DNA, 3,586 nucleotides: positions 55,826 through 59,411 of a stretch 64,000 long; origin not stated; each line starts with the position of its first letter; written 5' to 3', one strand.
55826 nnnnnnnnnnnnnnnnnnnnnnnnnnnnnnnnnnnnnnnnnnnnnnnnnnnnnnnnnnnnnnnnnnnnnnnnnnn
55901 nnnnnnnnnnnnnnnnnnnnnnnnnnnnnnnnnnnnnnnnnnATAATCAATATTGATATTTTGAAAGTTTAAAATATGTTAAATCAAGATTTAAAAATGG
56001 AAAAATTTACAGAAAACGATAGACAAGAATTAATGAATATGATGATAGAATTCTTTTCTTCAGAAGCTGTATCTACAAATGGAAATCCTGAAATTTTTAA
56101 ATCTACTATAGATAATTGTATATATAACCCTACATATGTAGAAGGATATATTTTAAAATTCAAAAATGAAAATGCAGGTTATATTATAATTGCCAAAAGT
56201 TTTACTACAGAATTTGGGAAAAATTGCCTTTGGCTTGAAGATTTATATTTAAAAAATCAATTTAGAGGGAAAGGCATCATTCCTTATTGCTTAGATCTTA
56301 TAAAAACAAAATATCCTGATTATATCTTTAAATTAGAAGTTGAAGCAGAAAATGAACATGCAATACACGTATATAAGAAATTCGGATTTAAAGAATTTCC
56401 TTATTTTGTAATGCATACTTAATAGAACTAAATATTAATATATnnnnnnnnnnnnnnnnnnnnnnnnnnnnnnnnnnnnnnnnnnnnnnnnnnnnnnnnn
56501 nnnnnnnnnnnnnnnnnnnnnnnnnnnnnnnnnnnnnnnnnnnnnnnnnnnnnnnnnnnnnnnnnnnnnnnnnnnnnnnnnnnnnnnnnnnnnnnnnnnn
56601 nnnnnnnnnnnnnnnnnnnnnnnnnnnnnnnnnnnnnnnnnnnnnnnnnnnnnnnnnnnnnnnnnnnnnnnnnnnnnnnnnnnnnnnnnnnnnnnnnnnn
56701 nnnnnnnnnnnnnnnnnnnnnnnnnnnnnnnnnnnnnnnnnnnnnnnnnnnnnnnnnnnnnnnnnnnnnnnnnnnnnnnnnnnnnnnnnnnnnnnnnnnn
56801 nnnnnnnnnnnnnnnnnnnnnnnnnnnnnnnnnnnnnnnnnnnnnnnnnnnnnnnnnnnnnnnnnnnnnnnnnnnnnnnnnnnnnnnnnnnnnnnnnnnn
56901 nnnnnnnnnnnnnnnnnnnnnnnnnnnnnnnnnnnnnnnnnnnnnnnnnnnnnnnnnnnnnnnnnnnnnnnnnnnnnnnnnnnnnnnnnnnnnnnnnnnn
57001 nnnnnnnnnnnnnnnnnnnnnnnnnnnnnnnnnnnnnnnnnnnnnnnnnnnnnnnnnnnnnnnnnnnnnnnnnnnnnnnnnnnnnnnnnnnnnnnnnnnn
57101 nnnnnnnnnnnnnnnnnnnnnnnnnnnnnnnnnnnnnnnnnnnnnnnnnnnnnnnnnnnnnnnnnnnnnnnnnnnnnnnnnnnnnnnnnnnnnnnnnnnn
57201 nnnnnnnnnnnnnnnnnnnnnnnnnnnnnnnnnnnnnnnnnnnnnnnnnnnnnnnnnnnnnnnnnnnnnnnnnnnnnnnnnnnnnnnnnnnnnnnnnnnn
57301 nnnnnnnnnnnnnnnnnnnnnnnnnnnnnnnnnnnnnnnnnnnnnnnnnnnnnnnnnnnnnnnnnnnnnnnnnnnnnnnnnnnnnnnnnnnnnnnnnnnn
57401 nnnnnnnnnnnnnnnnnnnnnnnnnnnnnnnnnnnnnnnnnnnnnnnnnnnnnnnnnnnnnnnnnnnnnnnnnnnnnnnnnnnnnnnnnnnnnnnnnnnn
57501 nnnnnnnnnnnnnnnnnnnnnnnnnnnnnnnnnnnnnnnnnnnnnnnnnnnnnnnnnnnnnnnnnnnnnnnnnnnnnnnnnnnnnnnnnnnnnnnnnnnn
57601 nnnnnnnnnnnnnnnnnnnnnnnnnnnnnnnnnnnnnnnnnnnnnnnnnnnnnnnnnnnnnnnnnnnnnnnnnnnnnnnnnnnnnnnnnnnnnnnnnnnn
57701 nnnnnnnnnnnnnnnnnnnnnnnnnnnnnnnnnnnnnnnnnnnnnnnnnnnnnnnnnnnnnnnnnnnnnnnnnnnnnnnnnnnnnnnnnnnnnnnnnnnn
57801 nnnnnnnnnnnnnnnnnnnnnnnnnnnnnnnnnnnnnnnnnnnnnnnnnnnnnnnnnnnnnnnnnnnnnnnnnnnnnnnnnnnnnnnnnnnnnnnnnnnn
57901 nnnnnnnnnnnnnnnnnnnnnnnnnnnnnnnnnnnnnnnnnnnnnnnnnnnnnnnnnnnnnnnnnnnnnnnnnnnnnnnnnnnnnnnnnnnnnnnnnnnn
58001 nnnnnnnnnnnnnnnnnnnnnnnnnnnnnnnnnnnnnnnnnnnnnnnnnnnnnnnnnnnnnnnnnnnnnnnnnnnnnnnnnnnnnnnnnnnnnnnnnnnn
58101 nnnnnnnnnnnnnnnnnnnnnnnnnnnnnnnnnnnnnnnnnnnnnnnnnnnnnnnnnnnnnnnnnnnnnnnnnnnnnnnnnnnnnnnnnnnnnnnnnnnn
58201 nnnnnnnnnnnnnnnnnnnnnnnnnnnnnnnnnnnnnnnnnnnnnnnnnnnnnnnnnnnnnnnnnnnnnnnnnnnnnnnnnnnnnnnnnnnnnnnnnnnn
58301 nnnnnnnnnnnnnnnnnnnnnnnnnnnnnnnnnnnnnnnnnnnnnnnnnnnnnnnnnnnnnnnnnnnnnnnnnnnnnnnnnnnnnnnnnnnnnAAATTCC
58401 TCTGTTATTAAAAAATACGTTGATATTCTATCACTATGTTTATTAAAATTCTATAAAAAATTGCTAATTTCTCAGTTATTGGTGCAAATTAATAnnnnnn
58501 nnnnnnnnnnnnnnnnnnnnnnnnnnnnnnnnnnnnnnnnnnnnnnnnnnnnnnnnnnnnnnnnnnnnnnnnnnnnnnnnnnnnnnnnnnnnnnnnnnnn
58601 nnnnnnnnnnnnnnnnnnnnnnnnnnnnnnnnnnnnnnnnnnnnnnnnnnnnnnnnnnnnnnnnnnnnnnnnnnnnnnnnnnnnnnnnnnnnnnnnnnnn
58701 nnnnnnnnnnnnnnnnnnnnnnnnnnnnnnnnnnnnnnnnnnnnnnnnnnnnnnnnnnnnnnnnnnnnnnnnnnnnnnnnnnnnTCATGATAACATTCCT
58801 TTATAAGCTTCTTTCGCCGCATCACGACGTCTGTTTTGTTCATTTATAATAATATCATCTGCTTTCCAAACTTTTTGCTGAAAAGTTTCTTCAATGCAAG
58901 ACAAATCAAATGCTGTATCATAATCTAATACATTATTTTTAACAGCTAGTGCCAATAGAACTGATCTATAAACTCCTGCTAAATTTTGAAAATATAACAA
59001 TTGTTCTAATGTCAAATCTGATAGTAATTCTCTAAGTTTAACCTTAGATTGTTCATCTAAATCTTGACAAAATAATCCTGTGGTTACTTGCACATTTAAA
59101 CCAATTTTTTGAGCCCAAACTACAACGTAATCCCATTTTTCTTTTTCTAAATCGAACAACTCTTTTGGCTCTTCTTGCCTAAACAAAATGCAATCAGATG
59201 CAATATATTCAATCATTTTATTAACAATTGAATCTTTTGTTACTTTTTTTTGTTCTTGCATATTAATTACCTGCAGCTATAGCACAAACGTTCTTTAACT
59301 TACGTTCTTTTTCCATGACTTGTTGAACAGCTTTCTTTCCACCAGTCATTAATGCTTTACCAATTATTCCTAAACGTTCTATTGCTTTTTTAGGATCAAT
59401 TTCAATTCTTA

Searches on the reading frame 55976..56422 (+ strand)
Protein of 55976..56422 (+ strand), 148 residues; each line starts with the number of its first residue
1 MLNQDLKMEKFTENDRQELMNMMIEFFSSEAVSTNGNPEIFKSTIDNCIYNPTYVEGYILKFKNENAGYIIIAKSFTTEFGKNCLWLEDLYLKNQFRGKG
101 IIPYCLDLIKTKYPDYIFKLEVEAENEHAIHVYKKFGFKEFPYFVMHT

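Call 70: search_protein_families(library=pfam, proteins=[window:55976-56422:+], max_evalue=0.000001)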
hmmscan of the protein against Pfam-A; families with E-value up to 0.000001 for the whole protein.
window:55976-56422:+ (148 aa): 1 family
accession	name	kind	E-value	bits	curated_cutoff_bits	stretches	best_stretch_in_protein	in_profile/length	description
PF00583.31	Acetyltransf_1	-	5.7e-10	39.9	20.7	1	51-138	30-116/116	Acetyltransferase (GNAT) family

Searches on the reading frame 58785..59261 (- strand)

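Call 70: search_protein_families(library=pfam, proteins=[window:58785-59261:-], max_evalue=0.000001)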
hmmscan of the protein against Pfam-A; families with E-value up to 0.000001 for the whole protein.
window:58785-59261:- (158 aa): 1 family
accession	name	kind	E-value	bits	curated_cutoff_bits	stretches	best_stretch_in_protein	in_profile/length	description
PF07542.16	ATP12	-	3e-07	31.1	27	1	3-51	76-124/124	ATP12 chaperone protein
